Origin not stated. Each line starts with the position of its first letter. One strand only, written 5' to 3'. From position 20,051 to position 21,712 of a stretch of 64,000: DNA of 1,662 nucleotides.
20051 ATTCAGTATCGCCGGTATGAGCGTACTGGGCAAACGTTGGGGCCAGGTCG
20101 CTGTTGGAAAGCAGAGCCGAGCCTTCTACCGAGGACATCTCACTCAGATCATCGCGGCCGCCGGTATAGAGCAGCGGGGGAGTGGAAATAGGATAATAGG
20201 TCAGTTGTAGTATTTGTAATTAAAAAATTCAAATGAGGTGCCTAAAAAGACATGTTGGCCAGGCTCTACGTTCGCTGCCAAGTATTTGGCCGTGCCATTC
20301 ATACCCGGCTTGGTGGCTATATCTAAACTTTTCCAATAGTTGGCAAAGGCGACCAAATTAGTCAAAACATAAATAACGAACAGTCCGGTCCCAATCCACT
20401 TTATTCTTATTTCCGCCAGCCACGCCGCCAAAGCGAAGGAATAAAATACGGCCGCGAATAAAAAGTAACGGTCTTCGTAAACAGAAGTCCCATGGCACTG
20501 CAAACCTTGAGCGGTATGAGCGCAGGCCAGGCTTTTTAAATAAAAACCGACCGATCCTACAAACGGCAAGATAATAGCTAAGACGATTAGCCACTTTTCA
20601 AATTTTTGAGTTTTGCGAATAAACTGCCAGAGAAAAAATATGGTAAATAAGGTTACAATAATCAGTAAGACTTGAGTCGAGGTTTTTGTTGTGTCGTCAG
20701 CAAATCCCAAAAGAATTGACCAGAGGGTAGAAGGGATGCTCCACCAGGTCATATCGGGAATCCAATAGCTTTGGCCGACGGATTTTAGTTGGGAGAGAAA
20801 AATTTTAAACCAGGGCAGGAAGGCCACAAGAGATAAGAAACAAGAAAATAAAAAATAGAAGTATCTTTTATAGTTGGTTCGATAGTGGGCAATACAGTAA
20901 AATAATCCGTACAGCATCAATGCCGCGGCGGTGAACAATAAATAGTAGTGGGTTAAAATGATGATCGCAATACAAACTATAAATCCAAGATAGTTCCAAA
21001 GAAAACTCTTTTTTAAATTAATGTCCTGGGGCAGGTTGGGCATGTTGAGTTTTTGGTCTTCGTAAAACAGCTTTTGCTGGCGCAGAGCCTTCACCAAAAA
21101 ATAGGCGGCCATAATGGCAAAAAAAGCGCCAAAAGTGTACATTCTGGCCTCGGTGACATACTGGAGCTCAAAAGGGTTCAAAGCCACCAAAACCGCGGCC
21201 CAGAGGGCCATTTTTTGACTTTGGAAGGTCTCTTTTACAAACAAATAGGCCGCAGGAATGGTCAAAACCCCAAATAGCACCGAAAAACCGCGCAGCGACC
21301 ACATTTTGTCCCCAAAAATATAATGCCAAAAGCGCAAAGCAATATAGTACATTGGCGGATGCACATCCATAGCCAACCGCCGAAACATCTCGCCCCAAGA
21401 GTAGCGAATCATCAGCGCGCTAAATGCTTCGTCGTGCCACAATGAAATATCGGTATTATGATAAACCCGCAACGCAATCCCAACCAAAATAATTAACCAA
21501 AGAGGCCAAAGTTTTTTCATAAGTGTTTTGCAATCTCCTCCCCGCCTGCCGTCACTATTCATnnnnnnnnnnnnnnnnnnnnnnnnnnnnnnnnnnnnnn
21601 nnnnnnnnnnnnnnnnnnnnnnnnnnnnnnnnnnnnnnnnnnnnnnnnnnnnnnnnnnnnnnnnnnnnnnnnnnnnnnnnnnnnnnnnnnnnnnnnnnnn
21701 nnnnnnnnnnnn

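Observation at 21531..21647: Novel ~105-nt structured repeat family, two inverted copies 40 kb apart with compensatory stem changes (second copy 62065-62169)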

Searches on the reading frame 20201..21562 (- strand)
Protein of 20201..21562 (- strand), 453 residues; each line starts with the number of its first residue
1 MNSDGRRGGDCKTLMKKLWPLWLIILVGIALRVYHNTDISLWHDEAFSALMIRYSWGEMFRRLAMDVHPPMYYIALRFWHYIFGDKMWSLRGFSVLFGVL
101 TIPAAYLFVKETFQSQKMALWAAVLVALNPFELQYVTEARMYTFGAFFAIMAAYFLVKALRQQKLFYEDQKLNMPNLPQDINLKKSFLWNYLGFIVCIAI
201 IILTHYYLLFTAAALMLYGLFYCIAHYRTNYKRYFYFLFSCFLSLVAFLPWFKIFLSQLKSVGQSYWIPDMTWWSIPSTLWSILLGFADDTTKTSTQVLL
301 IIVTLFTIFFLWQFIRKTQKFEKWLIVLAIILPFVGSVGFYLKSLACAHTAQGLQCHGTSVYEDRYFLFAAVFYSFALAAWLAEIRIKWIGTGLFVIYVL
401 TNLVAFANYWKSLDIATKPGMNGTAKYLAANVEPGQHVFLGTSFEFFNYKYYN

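Call 11: search_protein_families(library=pfam, proteins=[window:20201-21523:-], max_evalue=0.01)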
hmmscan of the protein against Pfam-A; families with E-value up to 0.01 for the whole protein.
window:20201-21523:- (440 aa): 2 families
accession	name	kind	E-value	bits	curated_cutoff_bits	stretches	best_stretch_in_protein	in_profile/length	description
PF13231.12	PMT_2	-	7.5e-14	52.7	26.1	1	55-152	2-98/160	Dolichyl-phosphate-mannose-protein mannosyltransferase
PF02366.24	PMT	-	0.00043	20.4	22.7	1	67-239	75-231/245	Dolichyl-phosphate-mannose-protein mannosyltransferase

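Call 14: find_encoding_contigs(protein=window:20201-21523:-, flank=10000, max_places=10)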
Protein window:20201-21523:- (440 aa): no gene with exactly this product is on record in the collection.

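Call 23: find_encoding_contigs(protein=window:20201-21562:-, flank=10000, max_places=10)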
Protein window:20201-21562:- (453 aa): no gene with exactly this product is on record in the collection.

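Call 24: find_homologous_proteins(query=window:20201-21523:-, max_evalue=1e-20)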
Query window:20201-21523:- (440 aa): 592 proteins with E <= 1e-20 among 8000 candidates; the best 120 are listed.
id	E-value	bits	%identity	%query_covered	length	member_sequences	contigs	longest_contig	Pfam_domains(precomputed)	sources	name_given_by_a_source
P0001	1.7e-294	995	100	100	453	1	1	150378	PF13231.13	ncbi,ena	-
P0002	1.5e-232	791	77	100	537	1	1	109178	PF13231.13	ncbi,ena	-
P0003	5.0e-232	789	78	100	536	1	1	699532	PF13231.13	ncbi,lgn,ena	-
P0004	2.0e-227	774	76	100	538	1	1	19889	PF13231.13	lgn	-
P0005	5.0e-226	769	76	100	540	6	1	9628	PF13231.13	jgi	-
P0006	1.2e-220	752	75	100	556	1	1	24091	PF13231.13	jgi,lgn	jgi:4-amino-4-deoxy-L-arabinose transferase-like glycosyltransferase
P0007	7.9e-218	742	74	100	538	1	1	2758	PF02366.25,PF13231.13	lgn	-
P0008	8.7e-214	729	73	100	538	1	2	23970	PF13231.13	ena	-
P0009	4.4e-213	727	71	100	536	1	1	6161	PF02366.25,PF13231.13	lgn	-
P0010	8.3e-213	726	72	100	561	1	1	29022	PF02366.25,PF13231.13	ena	-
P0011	1.5e-207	708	68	100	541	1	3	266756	PF13231.13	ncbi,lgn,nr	ncbi:MAG: glycosyltransferase family 39 protein [Candidatus Doudnabacteria bacterium]|nr:glycosyltra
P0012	3.2e-189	648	65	100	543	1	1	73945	PF13231.13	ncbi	-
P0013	1.4e-185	636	63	100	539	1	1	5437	PF13231.13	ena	-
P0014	2.4e-180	619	63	100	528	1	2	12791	PF13231.13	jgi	jgi:4-amino-4-deoxy-L-arabinose transferase-like glycosyltransferase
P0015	5.3e-179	614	65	95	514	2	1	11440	PF02366.25,PF13231.13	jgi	jgi:4-amino-4-deoxy-L-arabinose transferase-like glycosyltransferase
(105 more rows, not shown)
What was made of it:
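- Checked: The public gene call for the downstream GT39 gene (P0001, 453 aa, call 24) starts at an ATG inside copy A (21562).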

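Call 25: find_encoding_contigs(protein=P0001, flank=10000, max_places=4)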
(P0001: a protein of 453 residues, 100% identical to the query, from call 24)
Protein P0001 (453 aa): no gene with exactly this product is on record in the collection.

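Call 26: find_encoding_contigs(protein=P0003, flank=10000, max_places=4)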
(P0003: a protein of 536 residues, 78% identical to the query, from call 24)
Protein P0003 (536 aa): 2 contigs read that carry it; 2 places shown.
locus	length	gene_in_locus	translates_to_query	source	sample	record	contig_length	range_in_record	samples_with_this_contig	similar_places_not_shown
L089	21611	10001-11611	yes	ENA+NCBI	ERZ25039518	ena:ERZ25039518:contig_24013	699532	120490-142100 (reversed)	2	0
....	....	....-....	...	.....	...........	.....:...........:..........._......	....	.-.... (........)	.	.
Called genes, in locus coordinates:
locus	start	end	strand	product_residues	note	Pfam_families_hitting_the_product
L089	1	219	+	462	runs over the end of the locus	PF00772:DnaB, PF03796:DnaB_C, PF13481:AAA_25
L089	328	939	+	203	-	PF21176:RecR_HhH, PF02132:RecR_ZnF (weak), PF01751:Toprim, PF13662:Toprim_4, PF21175:RecR_C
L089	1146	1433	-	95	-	PF00829:Ribosomal_L21p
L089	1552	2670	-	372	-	PF00953:Glycos_transf_4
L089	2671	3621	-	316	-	-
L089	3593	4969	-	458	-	-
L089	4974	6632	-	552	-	PF13632:Glyco_trans_2_3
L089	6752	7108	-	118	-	-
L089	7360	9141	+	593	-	PF13231:PMT_2 (faint), PF02366:PMT (weak)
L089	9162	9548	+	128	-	PF02452:PemK_toxin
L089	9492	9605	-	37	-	-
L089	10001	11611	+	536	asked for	PF13231:PMT_2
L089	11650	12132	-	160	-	PF00696:AA_kinase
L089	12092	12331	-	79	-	PF00696:AA_kinase (weak)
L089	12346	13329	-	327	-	-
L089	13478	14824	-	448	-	PF02403:Seryl_tRNA_N, PF00587:tRNA-synt_2b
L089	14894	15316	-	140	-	PF00293:NUDIX, PF14815:NUDIX_4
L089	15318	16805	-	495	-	PF01336:tRNA_anti-codon, PF00152:tRNA-synt_2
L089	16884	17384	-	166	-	PF03449:GreA_GreB_N, PF01272:GreA_GreB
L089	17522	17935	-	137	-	PF12158:DUF3592 (weak)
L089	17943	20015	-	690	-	PF02518:HATPase_c, PF00204:DNA_gyraseB, PF01751:Toprim, PF00986:DNA_gyraseB_C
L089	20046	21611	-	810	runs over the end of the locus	PF01588:tRNA_bind, PF03483:B3_4, PF03484:B5, PF17759:tRNA_synthFbeta, PF03147:FDX-ACB (weak)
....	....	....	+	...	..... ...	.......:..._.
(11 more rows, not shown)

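Call 27: find_encoding_contigs(protein=P0002, flank=10000, max_places=4)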
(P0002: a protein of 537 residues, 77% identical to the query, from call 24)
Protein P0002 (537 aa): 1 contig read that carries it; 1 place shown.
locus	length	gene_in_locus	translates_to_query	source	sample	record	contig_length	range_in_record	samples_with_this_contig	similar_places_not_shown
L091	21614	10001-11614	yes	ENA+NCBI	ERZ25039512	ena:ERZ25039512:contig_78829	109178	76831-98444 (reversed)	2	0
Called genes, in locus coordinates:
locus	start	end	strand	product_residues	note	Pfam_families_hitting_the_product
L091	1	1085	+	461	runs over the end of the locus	PF00772:DnaB, PF03796:DnaB_C, PF13481:AAA_25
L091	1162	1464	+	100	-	PF05635:23S_rRNA_IVP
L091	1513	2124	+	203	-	PF21176:RecR_HhH, PF02132:RecR_ZnF, PF01751:Toprim, PF13662:Toprim_4, PF21175:RecR_C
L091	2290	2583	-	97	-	PF00829:Ribosomal_L21p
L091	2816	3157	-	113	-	-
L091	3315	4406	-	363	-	PF00953:Glycos_transf_4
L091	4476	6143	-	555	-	-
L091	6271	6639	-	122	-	-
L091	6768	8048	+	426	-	PF13231:PMT_2 (faint)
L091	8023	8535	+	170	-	-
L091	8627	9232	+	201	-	-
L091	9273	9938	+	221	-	-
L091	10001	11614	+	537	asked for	PF13231:PMT_2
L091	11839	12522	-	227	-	PF00696:AA_kinase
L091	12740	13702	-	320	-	-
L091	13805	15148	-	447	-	PF02403:Seryl_tRNA_N, PF00587:tRNA-synt_2b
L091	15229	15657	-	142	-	PF00293:NUDIX, PF14815:NUDIX_4 (weak)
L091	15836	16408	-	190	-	PF01725:Ham1p_like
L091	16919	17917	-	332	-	PF01409:tRNA-synt_2d (faint), PF01336:tRNA_anti-codon, PF00152:tRNA-synt_2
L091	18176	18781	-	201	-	PF03449:GreA_GreB_N, PF01272:GreA_GreB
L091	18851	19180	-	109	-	-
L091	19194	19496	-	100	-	PF00986:DNA_gyraseB_C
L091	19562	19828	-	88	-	PF01751:Toprim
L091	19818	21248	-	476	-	PF02518:HATPase_c, PF00204:DNA_gyraseB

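Call 47: list_cluster_members(proteins=[P0001, P0002, P0003, P0011])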
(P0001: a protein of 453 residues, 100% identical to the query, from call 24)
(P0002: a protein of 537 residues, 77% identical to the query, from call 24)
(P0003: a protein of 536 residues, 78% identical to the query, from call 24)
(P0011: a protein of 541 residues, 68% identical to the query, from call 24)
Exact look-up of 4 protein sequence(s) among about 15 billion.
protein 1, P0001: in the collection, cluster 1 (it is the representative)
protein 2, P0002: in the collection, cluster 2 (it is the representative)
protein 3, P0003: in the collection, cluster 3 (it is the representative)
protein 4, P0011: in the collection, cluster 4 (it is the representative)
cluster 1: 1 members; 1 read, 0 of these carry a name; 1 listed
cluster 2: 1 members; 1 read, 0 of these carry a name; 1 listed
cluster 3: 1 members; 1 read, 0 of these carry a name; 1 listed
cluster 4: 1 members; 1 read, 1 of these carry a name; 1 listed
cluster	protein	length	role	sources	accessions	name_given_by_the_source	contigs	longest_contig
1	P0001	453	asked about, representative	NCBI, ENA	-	-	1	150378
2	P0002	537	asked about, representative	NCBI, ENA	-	-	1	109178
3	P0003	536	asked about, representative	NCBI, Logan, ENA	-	-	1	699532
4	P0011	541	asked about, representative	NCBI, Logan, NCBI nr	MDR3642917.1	MAG: glycosyltransferase family 39 protein [Candidatus Doudnabacteria bacterium] | glycosyltransferase family 39 protein [Candidatus Doudnabacteria bacterium]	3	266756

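Call 71: find_encoding_contigs(protein=P0004, flank=10000, max_places=2)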
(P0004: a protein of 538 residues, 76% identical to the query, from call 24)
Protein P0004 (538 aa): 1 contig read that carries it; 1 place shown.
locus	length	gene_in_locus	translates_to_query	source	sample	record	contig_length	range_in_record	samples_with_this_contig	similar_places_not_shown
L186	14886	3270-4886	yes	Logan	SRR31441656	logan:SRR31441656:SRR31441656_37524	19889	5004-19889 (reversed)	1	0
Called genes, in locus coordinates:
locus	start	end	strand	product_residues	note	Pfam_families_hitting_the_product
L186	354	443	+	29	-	-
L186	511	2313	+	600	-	-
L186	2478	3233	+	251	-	-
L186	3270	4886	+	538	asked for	PF13231:PMT_2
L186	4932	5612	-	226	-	PF00696:AA_kinase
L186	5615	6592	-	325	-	-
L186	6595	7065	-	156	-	PF00293:NUDIX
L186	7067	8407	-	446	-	PF02403:Seryl_tRNA_N, PF00587:tRNA-synt_2b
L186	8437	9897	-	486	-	PF01336:tRNA_anti-codon, PF00152:tRNA-synt_2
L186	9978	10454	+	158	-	-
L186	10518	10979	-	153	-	PF03449:GreA_GreB_N, PF01272:GreA_GreB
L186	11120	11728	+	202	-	-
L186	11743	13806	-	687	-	PF02518:HATPase_c, PF00204:DNA_gyraseB, PF01751:Toprim, PF00986:DNA_gyraseB_C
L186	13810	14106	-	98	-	-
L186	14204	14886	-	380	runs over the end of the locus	PF01409:tRNA-synt_2d, PF03147:FDX-ACB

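Call 72: find_encoding_contigs(protein=P0006, flank=10000, max_places=2)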
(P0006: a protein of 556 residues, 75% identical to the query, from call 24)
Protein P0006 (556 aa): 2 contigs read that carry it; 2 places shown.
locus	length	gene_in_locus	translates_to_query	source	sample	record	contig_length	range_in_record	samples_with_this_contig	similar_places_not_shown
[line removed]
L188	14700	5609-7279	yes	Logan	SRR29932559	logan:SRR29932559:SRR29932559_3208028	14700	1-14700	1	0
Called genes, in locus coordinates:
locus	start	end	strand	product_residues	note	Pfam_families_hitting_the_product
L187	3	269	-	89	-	?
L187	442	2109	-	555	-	PF13632:Glyco_trans_2_3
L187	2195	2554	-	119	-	-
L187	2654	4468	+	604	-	-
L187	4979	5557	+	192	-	-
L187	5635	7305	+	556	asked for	PF13231:PMT_2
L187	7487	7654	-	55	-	-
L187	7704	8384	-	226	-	PF00696:AA_kinase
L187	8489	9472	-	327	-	-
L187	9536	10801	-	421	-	PF08245:Mur_ligase_M, PF02875:Mur_ligase_C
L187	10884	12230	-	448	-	PF02403:Seryl_tRNA_N, PF00587:tRNA-synt_2b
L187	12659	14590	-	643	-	PF01336:tRNA_anti-codon, PF00152:tRNA-synt_2, PF09391:DUF2000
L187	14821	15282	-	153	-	PF03449:GreA_GreB_N, PF01272:GreA_GreB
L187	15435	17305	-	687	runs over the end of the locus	PF02518:HATPase_c, PF00204:DNA_gyraseB, PF01751:Toprim, PF00986:DNA_gyraseB_C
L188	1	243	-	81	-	?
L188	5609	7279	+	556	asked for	PF13231:PMT_2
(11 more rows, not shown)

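Call 73: find_encoding_contigs(protein=P0010, flank=10000, max_places=2)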
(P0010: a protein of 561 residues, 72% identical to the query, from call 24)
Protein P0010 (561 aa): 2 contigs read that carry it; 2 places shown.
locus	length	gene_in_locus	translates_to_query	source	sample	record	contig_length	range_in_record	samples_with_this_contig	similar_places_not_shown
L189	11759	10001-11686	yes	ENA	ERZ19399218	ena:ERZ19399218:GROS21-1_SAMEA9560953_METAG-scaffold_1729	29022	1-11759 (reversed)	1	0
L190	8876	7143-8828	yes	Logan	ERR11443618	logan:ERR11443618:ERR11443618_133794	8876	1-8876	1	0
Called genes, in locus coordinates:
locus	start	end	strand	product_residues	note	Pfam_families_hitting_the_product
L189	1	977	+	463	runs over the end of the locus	PF00772:DnaB, PF03796:DnaB_C, PF13481:AAA_25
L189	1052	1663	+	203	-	PF21176:RecR_HhH, PF02132:RecR_ZnF (weak), PF01751:Toprim, PF13662:Toprim_4, PF21175:RecR_C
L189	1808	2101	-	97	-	PF00829:Ribosomal_L21p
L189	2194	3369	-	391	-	PF00953:Glycos_transf_4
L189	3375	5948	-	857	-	PF09586:YfhO (weak)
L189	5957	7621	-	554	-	PF13632:Glyco_trans_2_3 (weak)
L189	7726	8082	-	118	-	-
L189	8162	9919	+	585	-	-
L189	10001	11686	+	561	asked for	PF02366:PMT (weak), PF13231:PMT_2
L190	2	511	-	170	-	?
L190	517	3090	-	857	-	PF09586:YfhO (weak)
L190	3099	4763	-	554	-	PF13632:Glyco_trans_2_3 (weak)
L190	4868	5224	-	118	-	-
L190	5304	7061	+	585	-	-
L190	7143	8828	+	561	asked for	PF02366:PMT (weak), PF13231:PMT_2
